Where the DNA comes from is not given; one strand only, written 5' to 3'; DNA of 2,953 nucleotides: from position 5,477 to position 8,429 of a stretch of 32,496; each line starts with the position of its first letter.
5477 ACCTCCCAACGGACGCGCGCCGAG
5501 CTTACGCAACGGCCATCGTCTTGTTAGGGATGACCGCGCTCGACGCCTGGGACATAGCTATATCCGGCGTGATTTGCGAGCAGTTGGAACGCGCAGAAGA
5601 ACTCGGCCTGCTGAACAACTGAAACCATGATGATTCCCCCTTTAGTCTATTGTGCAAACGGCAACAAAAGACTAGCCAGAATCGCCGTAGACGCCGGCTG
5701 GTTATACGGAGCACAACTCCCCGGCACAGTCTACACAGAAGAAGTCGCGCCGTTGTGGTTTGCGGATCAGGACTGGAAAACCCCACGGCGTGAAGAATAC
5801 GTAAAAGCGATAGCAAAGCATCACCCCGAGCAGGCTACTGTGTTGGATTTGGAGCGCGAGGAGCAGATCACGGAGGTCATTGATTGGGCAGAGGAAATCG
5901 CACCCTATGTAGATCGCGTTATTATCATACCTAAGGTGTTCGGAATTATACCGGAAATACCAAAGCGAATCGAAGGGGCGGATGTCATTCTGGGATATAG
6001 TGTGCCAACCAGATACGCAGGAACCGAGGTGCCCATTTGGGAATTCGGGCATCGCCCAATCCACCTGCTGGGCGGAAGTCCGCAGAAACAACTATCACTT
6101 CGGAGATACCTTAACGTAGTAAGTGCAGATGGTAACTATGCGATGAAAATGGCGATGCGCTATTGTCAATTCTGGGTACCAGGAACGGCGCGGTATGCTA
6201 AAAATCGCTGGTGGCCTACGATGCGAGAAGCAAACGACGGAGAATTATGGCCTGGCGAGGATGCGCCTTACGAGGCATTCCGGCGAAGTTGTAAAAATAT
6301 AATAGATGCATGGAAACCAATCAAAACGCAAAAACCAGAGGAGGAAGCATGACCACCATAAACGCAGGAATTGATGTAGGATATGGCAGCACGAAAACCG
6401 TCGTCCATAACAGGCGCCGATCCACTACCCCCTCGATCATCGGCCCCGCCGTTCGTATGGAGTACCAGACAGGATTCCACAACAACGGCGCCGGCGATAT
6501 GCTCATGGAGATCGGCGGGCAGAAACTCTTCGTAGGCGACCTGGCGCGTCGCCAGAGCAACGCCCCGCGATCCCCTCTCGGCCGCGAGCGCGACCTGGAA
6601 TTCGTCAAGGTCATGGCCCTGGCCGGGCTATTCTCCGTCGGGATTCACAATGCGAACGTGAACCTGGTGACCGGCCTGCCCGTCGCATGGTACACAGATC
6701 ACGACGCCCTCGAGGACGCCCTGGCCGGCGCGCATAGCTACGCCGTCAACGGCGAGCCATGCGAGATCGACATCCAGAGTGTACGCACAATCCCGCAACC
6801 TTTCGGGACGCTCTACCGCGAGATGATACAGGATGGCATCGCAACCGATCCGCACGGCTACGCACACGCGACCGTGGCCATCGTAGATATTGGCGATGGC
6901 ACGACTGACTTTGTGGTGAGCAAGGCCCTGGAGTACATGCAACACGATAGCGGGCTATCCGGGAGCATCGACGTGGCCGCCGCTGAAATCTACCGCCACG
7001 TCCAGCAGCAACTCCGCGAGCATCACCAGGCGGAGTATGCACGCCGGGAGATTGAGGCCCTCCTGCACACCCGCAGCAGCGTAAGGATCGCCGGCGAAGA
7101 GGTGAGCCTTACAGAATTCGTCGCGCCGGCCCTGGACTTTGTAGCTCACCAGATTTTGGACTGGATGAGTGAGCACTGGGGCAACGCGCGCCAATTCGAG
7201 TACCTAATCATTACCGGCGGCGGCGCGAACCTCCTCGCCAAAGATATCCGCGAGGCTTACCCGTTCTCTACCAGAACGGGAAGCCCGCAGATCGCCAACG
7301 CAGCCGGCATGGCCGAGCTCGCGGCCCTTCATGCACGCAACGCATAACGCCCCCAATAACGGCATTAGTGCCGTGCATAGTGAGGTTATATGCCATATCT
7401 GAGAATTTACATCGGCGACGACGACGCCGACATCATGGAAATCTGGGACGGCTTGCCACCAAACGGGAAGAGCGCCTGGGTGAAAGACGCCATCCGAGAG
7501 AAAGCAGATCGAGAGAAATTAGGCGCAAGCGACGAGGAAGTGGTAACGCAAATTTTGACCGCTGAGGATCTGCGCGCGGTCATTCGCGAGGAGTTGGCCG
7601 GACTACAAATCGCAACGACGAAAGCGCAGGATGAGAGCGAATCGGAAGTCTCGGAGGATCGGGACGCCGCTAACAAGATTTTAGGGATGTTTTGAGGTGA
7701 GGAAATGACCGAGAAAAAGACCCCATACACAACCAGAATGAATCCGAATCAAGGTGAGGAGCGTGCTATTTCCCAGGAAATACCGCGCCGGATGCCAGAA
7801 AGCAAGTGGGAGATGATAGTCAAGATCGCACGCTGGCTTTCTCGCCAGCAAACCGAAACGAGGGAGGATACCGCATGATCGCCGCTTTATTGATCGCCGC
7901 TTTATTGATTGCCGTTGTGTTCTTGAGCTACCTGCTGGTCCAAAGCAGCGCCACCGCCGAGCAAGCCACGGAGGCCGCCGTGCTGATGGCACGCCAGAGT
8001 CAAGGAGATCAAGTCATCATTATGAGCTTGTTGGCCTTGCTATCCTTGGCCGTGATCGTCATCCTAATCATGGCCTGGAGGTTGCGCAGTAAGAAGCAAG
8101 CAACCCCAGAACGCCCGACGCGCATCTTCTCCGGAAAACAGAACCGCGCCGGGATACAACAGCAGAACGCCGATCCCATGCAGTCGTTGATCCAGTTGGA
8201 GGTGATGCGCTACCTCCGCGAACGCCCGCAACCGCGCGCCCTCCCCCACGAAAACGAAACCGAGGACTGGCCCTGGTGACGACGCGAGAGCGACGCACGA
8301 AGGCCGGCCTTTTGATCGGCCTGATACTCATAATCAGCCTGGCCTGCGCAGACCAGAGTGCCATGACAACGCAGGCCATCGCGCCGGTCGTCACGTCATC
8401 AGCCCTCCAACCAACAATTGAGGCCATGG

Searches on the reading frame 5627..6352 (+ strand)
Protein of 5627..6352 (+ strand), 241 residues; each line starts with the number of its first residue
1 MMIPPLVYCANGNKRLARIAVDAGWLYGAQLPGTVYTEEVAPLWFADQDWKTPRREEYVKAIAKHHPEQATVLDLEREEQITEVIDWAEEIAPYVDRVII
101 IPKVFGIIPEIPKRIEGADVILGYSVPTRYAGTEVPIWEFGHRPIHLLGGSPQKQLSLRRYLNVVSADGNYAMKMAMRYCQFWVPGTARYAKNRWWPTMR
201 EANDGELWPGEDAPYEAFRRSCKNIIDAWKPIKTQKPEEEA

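Call 47: search_protein_families(library=phrogs, proteins=[window:5627-6352:+], max_evalue=0.001)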
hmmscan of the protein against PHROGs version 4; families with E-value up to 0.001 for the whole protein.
window:5627-6352:+ (241 aa): 2 families
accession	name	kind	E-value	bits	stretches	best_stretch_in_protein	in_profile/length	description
phrog_23010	-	unknown function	3.7e-19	70.2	1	17-205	132-323/386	-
phrog_16059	-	unknown function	3.1e-16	60.7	1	54-186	74-199/304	-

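Call 65: search_protein_families(library=pfam, proteins=[window:5627-6352:+], max_evalue=0.01)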
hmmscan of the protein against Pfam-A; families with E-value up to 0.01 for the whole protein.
window:5627-6352:+ (241 aa): 1 family
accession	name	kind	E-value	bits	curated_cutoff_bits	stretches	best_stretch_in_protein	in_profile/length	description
PF20314.3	DUF6610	-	5.8e-38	131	27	1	20-230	1-198/198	Family of unknown function (DUF6610)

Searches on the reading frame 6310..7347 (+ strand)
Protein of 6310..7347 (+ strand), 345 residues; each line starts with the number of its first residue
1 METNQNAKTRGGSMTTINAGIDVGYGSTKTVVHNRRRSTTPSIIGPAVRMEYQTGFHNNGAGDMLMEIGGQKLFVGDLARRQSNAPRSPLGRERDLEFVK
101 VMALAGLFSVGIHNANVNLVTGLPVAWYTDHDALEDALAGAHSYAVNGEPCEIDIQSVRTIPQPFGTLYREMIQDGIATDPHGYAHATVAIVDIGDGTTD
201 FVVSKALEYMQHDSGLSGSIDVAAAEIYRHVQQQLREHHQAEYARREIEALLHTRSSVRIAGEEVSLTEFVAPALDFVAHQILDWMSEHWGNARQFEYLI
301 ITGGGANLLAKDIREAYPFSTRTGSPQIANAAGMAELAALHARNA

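Call 10: search_protein_families(library=pfam, proteins=[window:6310-7347:+], max_evalue=0.01)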
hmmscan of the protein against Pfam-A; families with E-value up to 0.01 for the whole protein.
window:6310-7347:+ (345 aa): 4 families
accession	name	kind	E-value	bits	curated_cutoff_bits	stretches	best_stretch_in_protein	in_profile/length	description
PF17989.7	ALP_N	-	2e-27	96.6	26.3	1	20-166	1-148/148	Actin like proteins N terminal domain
PF21522.3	MreB-like_C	-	2.2e-17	64.2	27.8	1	191-314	1-122/123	Archaeal actin homologue MreB-like, C-terminal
PF22128.2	Alp7A_like_C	-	1.1e-05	25.6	22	1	189-316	2-136/156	Alp7A C-terminal domain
PF21523.3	ParM_N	-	0.00058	20.4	27.4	1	190-335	8-157/159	Plasmid segregation protein ParM, C-terminal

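Call 11: search_protein_families(library=phrogs, proteins=[window:6310-7347:+], max_evalue=0.001)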
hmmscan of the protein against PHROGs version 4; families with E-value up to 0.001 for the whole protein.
window:6310-7347:+ (345 aa): 1 family
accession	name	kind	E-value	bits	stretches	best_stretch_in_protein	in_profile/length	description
phrog_691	-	DNA, RNA and nucleotide metabolism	1.5e-47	163.4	1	17-338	4-322/329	partition protein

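Call 72: search_protein_families(library=ncbifam, proteins=[window:6310-7347:+], max_evalue=0.01)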
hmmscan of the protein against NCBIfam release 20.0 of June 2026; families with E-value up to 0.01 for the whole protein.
window:6310-7347:+ (345 aa): 3 families
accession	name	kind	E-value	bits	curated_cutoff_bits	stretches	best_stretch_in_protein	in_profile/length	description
TIGR03739.1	PRTRC_D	hypoth_equivalog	2.4e-27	95.8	214.8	1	21-335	2-315/320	PRTRC system protein D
NF010498.0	PRK13917.1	equivalog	1.2e-26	93.8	417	1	20-342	6-338/344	plasmid segregation protein ParM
NF052678.1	morpho_FcmB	equivalog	3.4e-16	59.1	300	1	8-315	33-342/373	filament morphology actin-like protein FcmB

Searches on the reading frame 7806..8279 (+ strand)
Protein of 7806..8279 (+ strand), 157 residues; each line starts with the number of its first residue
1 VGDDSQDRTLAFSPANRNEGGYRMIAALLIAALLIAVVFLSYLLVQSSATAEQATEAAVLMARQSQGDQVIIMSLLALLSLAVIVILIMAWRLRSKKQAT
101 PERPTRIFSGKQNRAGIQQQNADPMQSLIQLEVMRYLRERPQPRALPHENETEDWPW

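Call 10: search_protein_families(library=pfam, proteins=[window:7806-8279:+], max_evalue=0.01)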
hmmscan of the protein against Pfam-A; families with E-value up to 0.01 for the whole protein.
window:7806-8279:+ (157 aa): 1 family
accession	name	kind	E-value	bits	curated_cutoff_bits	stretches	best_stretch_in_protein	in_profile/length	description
PF09534.15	Trp_oprn_chp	-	0.0043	17.3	29.6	1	22-106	66-149/180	Tryptophan-associated transmembrane protein (Trp_oprn_chp)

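Call 11: search_protein_families(library=phrogs, proteins=[window:7806-8279:+], max_evalue=0.001)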
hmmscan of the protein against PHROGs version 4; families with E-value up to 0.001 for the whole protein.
window:7806-8279:+ (157 aa): 0 families

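Call 72: search_protein_families(library=ncbifam, proteins=[window:7806-8279:+], max_evalue=0.01)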
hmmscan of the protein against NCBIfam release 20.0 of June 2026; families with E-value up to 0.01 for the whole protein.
window:7806-8279:+ (157 aa): 2 families
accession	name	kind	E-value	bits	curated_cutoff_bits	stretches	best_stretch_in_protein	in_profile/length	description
NF033480.1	bifunc_MprF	equivalog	0.0015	16.9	600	1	28-128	444-541/841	bifunctional lysylphosphatidylglycerol flippase/synthetase MprF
NF041023.1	PP0621_fam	subfamily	0.0025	18.1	45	0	76-125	4-42/71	PP0621 family protein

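Call 89: search_protein_families(library=padloc, proteins=[window:7806-8279:+], max_evalue=0.01)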
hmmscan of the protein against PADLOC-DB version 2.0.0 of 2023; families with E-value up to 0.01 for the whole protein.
window:7806-8279:+ (157 aa): 0 families
